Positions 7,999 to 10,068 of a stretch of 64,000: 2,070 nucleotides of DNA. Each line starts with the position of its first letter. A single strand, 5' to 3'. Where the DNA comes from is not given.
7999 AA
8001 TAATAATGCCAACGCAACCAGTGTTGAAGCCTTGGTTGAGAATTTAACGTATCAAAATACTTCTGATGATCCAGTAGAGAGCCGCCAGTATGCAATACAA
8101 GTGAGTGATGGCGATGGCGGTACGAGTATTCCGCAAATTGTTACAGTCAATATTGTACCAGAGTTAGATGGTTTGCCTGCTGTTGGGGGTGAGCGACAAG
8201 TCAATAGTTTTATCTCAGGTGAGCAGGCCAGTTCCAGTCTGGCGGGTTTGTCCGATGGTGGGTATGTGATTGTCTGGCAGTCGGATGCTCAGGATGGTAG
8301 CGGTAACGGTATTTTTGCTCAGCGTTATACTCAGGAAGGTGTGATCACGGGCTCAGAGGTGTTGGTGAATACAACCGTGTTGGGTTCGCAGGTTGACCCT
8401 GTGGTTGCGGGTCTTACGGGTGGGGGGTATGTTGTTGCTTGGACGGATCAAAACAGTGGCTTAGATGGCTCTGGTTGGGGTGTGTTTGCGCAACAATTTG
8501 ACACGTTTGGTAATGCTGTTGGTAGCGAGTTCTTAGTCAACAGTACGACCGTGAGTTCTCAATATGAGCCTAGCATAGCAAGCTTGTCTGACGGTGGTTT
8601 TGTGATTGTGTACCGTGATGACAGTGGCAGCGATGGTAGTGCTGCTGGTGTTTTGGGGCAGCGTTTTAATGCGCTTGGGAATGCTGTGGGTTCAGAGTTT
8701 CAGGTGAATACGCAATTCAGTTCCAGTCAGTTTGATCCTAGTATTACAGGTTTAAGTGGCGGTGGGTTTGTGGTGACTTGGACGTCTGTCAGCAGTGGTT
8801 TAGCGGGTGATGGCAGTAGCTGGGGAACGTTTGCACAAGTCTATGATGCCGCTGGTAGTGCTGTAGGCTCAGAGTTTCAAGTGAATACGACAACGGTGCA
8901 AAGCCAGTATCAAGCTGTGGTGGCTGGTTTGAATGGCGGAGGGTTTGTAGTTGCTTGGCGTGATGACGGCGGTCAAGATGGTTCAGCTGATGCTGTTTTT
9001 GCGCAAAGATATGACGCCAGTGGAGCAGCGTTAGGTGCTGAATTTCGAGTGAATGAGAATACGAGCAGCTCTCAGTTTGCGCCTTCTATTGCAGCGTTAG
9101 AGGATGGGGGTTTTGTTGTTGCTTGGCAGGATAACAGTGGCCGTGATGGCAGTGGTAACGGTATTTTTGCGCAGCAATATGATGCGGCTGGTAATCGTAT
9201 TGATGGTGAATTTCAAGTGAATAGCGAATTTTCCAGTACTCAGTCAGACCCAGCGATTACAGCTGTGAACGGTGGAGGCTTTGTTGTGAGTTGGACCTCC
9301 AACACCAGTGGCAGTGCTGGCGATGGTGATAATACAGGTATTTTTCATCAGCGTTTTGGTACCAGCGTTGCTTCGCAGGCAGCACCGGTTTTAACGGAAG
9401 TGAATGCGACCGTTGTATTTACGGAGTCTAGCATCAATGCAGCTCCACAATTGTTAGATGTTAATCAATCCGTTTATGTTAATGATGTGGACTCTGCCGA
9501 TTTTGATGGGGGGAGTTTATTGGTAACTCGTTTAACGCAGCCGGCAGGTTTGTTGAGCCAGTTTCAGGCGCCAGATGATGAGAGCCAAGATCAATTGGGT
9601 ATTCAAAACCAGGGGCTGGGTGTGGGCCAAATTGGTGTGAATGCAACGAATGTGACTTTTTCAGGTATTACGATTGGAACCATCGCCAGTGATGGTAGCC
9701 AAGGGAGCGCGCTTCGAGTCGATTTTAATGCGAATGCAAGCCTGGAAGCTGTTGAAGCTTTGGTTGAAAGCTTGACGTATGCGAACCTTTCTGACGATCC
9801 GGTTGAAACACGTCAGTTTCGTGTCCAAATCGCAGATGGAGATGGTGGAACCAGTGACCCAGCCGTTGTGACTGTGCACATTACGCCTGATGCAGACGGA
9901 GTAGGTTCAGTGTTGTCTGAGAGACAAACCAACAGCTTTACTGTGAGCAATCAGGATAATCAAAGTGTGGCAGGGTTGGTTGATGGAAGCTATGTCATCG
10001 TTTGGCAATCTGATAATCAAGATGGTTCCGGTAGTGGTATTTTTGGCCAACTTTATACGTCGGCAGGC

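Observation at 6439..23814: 5,791-aa modular giant protein: about eight propeller-like modules, cadherin-like domains, a PKD-like segment and nine tandem repeats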

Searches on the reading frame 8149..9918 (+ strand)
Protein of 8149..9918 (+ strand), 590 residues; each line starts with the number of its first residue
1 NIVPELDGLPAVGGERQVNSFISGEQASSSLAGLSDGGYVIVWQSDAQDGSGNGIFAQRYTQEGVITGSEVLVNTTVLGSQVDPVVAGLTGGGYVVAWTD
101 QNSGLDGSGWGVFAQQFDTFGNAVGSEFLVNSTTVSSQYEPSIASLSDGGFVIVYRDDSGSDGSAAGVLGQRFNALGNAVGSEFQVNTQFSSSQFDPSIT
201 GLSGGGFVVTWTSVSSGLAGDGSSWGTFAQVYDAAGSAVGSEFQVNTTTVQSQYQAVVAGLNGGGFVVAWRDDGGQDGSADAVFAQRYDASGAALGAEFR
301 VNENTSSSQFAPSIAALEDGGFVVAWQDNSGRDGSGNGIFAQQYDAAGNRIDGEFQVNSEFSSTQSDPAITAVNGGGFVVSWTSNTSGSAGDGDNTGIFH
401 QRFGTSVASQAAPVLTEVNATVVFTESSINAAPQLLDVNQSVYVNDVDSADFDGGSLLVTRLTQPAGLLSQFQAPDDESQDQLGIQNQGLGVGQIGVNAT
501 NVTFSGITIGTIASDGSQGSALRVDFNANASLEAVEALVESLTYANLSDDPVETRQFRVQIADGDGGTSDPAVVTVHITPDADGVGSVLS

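Call 10: search_solved_structures(query=window:8149-9918:+, max_evalue=1, show_alignments=2)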
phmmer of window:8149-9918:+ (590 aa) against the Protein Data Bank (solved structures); distinct sequences matched with E-value up to 1: 3.
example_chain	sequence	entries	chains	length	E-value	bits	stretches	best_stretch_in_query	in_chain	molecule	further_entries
5o1r_A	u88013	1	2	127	0.17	14.1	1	320-410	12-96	GNA2132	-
6cuj_A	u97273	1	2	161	0.18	14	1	320-410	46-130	Gna2132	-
2lfu_A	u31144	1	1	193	0.18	14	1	320-410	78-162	Gna2132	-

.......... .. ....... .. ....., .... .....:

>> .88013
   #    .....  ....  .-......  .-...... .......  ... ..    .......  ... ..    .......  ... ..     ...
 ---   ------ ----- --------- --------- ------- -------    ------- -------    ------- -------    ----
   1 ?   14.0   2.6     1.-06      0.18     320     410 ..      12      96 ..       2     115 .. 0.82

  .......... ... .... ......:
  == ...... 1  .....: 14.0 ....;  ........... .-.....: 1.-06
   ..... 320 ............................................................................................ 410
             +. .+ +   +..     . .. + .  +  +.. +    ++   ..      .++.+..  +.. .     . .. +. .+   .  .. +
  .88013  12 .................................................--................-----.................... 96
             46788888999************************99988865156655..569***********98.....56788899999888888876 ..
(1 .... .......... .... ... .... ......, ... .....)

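Call 11: find_homologous_proteins(query=window:8179-9918:+, max_evalue=0.00001)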
Query window:8179-9918:+ (580 aa): 6355 proteins with E <= 0.00001 among 8000 candidates; the best 120 are listed.
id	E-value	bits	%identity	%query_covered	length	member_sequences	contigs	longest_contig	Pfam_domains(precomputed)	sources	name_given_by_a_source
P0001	3.2e-243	827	54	88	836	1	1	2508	-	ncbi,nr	ncbi:MAG: hypothetical protein VXZ05_01495, partial [Pseudomonadota bacterium]|nr:hypothetical prote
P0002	1.7e-210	719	61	91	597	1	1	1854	-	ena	-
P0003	6.9e-201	687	45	99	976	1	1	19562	PF04616.21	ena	-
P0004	2.3e-196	672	42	73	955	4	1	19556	PF00353.26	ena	-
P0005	1.7e-194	666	43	69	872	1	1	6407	PF26862.1,PF04234.19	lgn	-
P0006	4.3e-192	658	62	84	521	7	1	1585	-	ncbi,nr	ncbi:MAG: hypothetical protein H5U30_16735, partial [Marinobacter sp.]|nr:hypothetical protein [Mari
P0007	9.8e-192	657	46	61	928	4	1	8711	-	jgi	-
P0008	2.8e-191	655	46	63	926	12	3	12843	PF04234.19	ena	-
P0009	1.9e-188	646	42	67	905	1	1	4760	-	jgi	jgi:hypothetical protein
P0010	9.6e-185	634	37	98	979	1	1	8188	-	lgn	-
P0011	8.3e-184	631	41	68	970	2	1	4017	PF18962.8,PF04616.21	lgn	-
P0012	4.6e-182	625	44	68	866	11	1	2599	PF22036.3,PF04234.19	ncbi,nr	ncbi:hypothetical protein OAO50_08970, partial [Paracoccaceae bacterium]|nr:hypothetical protein [Pa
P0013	9.1e-180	617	44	99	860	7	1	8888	PF00932.26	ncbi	ncbi:MAG: hypothetical protein EKK55_16455, partial [Rhodocyclaceae bacterium]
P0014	2.3e-179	616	44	99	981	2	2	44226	PF00932.26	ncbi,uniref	ncbi:hypothetical protein, partial [Zoogloea sp.]|uniref:hypothetical protein n=1 Tax=Zoogloea sp. T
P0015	1.7e-178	613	44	62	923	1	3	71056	-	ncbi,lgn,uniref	ncbi:hypothetical protein [Pontibacterium sp.]|uniref:hypothetical protein n=1 Tax=Pontibacterium sp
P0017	1.7e-177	610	48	67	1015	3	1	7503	PF26862.1,PF00353.26,PF04234.19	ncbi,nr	ncbi:MAG TPA: hypothetical protein QF861_08995, partial [Alphaproteobacteria bacterium]|nr:hypotheti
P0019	2.0e-175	603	40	68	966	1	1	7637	PF22847.3,PF18962.8,PF04616.21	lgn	-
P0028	4.5e-166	572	48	67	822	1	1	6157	PF26862.1,PF05345.19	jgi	-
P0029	5.2e-166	572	41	71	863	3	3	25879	PF26862.1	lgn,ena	-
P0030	2.7e-164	566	43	70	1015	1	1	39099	PF24051.2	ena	-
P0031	1.1e-161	558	43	67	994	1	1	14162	PF26862.1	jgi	jgi:hypothetical protein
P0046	4.8e-148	513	44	58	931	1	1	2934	PF26862.1,PF00353.26,PF04234.19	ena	-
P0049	2.7e-147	510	43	77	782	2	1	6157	PF00160.27,PF26862.1,PF05345.19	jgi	-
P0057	7.8e-140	486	45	68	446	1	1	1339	PF26862.1,PF04234.19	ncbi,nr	ncbi:MAG: hypothetical protein K940chlam9_02023, partial [Chlamydiae bacterium]|nr:hypothetical prot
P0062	5.0e-139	483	44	62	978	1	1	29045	PF26862.1,PF00353.26,PF04234.19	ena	-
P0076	2.7e-134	467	52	58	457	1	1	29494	PF26862.1,PF00353.26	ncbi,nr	ncbi:MAG: hypothetical protein HOP21_10650, partial [Methylotenera sp.]|nr:hypothetical protein [Met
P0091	2.4e-129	451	49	53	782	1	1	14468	PF26862.1,PF14252.12,PF04616.21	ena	-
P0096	1.1e-127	445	48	67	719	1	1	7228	PF26862.1,PF00353.26,PF04234.19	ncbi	-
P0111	4.7e-124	434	54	67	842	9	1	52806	PF26862.1,PF00353.26,PF04234.19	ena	-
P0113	5.3e-123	430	48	67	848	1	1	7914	PF26862.1,PF00353.26,PF04234.19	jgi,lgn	jgi:Ca2+-binding RTX toxin-like protein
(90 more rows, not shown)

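Call 15: search_protein_families(library=pfam, proteins=[P0017, P0028, P0111, P0030, P0019], max_evalue=0.01)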
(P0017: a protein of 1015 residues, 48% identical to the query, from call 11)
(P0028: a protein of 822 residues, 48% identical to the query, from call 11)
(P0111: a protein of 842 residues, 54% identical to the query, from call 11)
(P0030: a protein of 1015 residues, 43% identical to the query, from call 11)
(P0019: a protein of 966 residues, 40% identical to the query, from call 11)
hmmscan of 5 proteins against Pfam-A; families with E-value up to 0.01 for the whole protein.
P0017 (1015 aa): 3 families
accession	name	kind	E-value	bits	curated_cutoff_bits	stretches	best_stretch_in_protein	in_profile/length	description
PF00353.25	HemolysinCabind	-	7.8e-11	42.2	23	2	365-399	1-35/36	RTX calcium-binding nonapeptide repeat (4 copies)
PF04234.18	CopC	-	4.4e-08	34.5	23.3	0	671-710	44-81/92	CopC domain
PF22465.2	Spike_JR2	-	0.0038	17.5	26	0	303-319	55-71/76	Spike protein P1, second jelly-roll domain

P0028 (822 aa): 5 families
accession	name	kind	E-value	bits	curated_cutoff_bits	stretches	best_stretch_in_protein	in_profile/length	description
PF05345.18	He_PIG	-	3e-12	47.3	24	1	4-58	42-96/96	Putative Ig domain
PF11153.13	DUF2931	-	0.00052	20.2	22.2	1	366-497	42-172/182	Protein of unknown function (DUF2931)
PF22541.2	DUF7005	-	0.00069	19.1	27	0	425-466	19-60/361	Family of unknown function (DUF7005)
PF17936.7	Big_6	-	0.0085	16.8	27.6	0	373-420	28-73/83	Bacterial Ig domain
PF24619.1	Ig_SibA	-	0.0088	16.4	27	0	133-164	96-128/135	SibA-like, immunoglobulin-like domain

P0111 (842 aa): 2 families
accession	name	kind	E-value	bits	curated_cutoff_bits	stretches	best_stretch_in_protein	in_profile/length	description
PF00353.25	HemolysinCabind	-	2.8e-29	101.1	23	6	5-39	1-35/36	RTX calcium-binding nonapeptide repeat (4 copies)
PF04234.18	CopC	-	3.5e-06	28.4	23.3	0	426-460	48-82/92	CopC domain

P0030 (1015 aa): 3 families
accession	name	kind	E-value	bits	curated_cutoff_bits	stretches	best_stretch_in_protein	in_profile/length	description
PF04234.18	CopC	-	5.9e-05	24.4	23.3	0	468-545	12-73/92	CopC domain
PF13986.11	DUF4224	-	0.0014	19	22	0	299-312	31-44/45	Domain of unknown function (DUF4224)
PF04616.20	Glyco_hydro_43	-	0.0055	16.5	32.2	0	241-288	124-171/288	Glycosyl hydrolases family 43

P0019 (966 aa): 2 families
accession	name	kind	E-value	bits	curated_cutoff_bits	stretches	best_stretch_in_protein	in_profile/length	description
PF18962.6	Por_Secre_tail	-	1.2e-11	45.1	27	1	891-963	3-73/75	Secretion system C-terminal sorting domain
PF04616.20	Glyco_hydro_43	-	2.1e-06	27.8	32.2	0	474-530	117-173/288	Glycosyl hydrolases family 43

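Call 22: predict_structure(alignment_id=A1)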
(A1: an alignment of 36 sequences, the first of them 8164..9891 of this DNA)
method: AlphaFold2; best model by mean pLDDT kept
length: 576 residues; sequences in the alignment: 36
mean_pLDDT: 89.9   pTM: 0.91
mean pLDDT of the five models: 89.9, 89.7, 88.9, 88.2, 86.8
residues with pLDDT >= 90: 396; 70-90: 141; 50-70: 34; < 50: 5
segments of 3 or more residues with pLDDT < 50: 464-466
pLDDT, mean of each block of 10 residues (from residue 1): 77 91 96 96 89 91 89 91 95 90 87 94 88 94 96 76 94 93 84 95 91 60 94 92 83 94 89 77 96 91 93 95 89 94 93 90 93 94 77 93 79 95 95 94 93 88 54 88 97 97 97 94 98 98 88 93 90 91
secondary structure, 60 per line:
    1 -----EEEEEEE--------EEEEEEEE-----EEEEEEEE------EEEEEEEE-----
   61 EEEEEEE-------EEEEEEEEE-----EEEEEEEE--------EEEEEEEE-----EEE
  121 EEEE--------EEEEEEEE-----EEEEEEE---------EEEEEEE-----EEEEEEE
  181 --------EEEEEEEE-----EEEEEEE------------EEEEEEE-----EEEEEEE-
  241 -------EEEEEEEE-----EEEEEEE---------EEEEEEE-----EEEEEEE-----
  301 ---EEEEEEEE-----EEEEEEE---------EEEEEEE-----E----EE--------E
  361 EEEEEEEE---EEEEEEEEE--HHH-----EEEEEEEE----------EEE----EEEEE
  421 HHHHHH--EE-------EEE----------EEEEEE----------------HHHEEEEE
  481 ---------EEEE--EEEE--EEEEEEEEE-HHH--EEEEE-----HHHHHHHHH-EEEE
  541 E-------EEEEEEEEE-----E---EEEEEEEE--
elements in order: E6-12 E21-28 E34-41 E48-55 E61-67 E75-83 E89-96 E105-112 E118-124 E133-140 E146-152 E162-168 E174-180 E189-196 E202-208 E221-227 E233-239 E248-255 E261-267 E277-283 E289-295 E304-311 E317-323 E333-339 E360-368 E372-380 E391-398 E409-411 E416-420 H421-426 E438-440 E451-456 E476-480 E490-493 E496-499 E502-510 E517-521 H527-535 E537-541 E549-557 E567-574

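Call 24: fold_search(model_id=the predicted structure, library=pdb)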
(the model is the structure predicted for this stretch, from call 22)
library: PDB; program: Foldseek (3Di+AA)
matches with E <= 10: 835; with E <= 0.001: 353
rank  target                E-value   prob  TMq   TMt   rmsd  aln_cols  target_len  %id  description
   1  7roo                  6.2e-14  1.00  0.53  0.48   4.1       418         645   14  Crystal structure of Friedel-Crafts alkylating enzyme CylK from Cylindospermum licheniforme with bromide (released 2022-03-23)
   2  7ron                  6.0e-13  1.00  0.53  0.48   4.2       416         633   14  Crystal structure of the Friedel-Crafts alkylating enzyme CylK from Cylindospermum licheniforme (released 2022-03-23)
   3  7fh8                  6.0e-13  1.00  0.53  0.47   4.3       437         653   15  Friedel-Crafts alkylation enzyme CylK mutant H391A (released 2022-02-16)
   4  7fh6                  9.5e-13  1.00  0.54  0.48   3.9       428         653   16  Friedel-Crafts alkylation enzyme CylK (released 2022-02-16)
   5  7fh7                  1.2e-12  1.00  0.55  0.49   4.0       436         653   15  Friedel-Crafts alkylation enzyme CylK mutant Y37F (released 2022-02-16)
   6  2ber                  8.7e-12  1.00  0.36  0.35  20.9       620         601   12  Y370G Active Site Mutant of the Sialidase from Micromonospora viridifaciens in complex with beta-Neu5Ac (sialic acid). (released 2005-04-04)
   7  2bzd_A                1.3e-11  1.00  0.38  0.37  19.6       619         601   13  Galactose recognition by the carbohydrate-binding module of a bacterial sialidase. (released 2005-08-19)
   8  1w8o_A                2.8e-11  1.00  0.36  0.34  21.2       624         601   12  Contribution of the Active Site Aspartic Acid to Catalysis in the Bacterial Neuraminidase from Micromonospora viridifa (released 2004-09-29)
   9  1wcq_A                4.5e-11  1.00  0.39  0.38  17.4       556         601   12  Mutagenesis of the Nucleophilic Tyrosine in a Bacterial Sialidase to Phenylalanine. (released 2005-10-12)
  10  5hx0_A                2.0e-09  1.00  0.39  0.57   8.1       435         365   12  Crystal structure of unknown function protein Dfer_1899 fromDyadobacter fermentans DSM 18053 (released 2016-02-17)
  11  5hx0_B                3.1e-09  1.00  0.38  0.57   8.1       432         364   12  Crystal structure of unknown function protein Dfer_1899 fromDyadobacter fermentans DSM 18053 (released 2016-02-17)
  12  3h6j                  3.6e-09  1.00  0.38  0.48  22.6       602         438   11  Crystal structure of a putative neuraminidase from Pseudomonas aeruginosa (released 2009-05-12)
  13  2w38                  4.6e-09  1.00  0.37  0.47  22.9       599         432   10  Crystal structure of the pseudaminidase from Pseudomonas aeruginosa (released 2008-12-23)
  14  2w20_B                5.1e-09  1.00  0.39  0.46  10.6       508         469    9  Structure of the catalytic domain of the native NanA sialidase from Streptococcus pneumoniae (released 2008-12-23)
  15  5uam_A                6.7e-09  1.00  0.43  0.54   8.0       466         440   10  Structure of a new family of Polysaccharide lyase PL25-Ulvanlyase. (released 2017-03-29)
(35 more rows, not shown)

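Call 46: find_encoding_contigs(protein=P0057, flank=2000, max_places=2)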
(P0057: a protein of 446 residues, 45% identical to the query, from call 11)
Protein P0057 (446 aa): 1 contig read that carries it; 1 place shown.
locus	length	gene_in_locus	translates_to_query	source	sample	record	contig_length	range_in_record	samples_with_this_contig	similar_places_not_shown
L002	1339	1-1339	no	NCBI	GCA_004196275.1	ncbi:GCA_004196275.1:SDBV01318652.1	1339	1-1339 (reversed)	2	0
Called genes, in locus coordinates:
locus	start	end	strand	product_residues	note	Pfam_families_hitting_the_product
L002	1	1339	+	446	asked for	PF04234:CopC (faint), PF26862:Phage_T4_Y10B (faint)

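Call 48: find_related_loci(query=window:8164-9891:+, collection=genome_contigs, flank=10000)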
Query window:8164-9891:+ (576 aa) in genome_contigs; peptide patterns used: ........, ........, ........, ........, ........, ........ (x = any residue, [..] = any of these).
142 stretches matched a pattern; 22 encode a relative of the query (tblastn E <= 1e-3); 22 distinct loci.
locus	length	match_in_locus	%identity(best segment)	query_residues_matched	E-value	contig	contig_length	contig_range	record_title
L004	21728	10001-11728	45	3-576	7e-143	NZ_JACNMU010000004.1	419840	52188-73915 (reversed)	Meridianimarinicoccus sp. MJW13 contig4, whole genome shotgun sequence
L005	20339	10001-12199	44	2-575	4e-133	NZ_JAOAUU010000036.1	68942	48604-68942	MAG: Zoogloea sp. isolate AF21_PE0_T3_S1_64_78 T3_S1_143_length_68942_cov_43, whole genome shotgun sequence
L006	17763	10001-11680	41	2-574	5e-123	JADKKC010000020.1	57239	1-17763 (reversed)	MAG: Zoogloea sp. isolate Vibo_18-Q3-R45-57_MAXAC.072 tig00012866-10-571320, whole genome shotgun sequence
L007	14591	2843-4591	44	6-576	2e-128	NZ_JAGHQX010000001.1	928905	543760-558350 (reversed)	Shimia sp. R10_1 NODE_1_length_928905_cov_26.595688, whole genome shotgun sequence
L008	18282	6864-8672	39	3-401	5e-75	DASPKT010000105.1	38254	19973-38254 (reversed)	MAG TPA_asm: Azospirillaceae bacterium isolate SMAG_U12043 k141_804022, whole genome shotgun sequence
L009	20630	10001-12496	41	7-427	2e-72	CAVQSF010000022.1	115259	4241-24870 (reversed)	MAG: uncultured Planctomycetaceae bacterium isolate MFD09964.bin.2.26 genome assembly, contig: contig_31524, whole genom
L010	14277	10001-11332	39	7-465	2e-64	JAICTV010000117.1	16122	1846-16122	MAG: Phycisphaerae bacterium isolate GZL_ISSM_2_bin.34 k141_1093070_length_16122_cov_10.0902, whole genome shotgun seque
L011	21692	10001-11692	40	3-416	2e-62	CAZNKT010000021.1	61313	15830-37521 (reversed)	MAG TPA_asm: uncultured Pirellulales bacterium isolate SRP214966_co2_128 genome assembly, contig: NODE_432_length_61313_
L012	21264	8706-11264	37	6-398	1e-57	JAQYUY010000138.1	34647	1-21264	MAG: Endozoicomonas sp. (ex Botrylloides leachii) isolate MAG-14 MAG14_138, whole genome shotgun sequence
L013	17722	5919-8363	37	1-439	5e-67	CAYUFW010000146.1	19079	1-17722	MAG TPA_asm: uncultured Pirellulaceae bacterium isolate SRP239243_co2_373 genome assembly, contig: NODE_4606_length_1907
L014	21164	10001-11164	35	6-401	5e-50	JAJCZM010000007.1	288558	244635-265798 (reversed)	MAG: Deltaproteobacteria bacterium isolate OFTM64 OFTM64_6, whole genome shotgun sequence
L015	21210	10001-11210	42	8-399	2e-61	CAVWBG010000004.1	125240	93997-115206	MAG: uncultured Alphaproteobacteria bacterium isolate MFD09730.bin.2.77 genome assembly, contig: contig_34606, whole gen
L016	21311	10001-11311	33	6-404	1e-44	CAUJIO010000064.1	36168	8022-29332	MAG: Pseudomonadota bacterium isolate KLAP69 genome assembly, contig: KLAP69_1163860, whole genome shotgun sequence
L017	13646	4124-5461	32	6-424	1e-41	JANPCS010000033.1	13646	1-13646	MAG: Hyphomicrobiales bacterium isolate VAR_78_metabat_482 VAR_78_k141_2498313, whole genome shotgun sequence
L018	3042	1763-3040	39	2-398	9e-39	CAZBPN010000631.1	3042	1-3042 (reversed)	MAG TPA_asm: uncultured Rickettsiales bacterium isolate binchicken_co141_42 genome assembly, contig: NODE_100621_length_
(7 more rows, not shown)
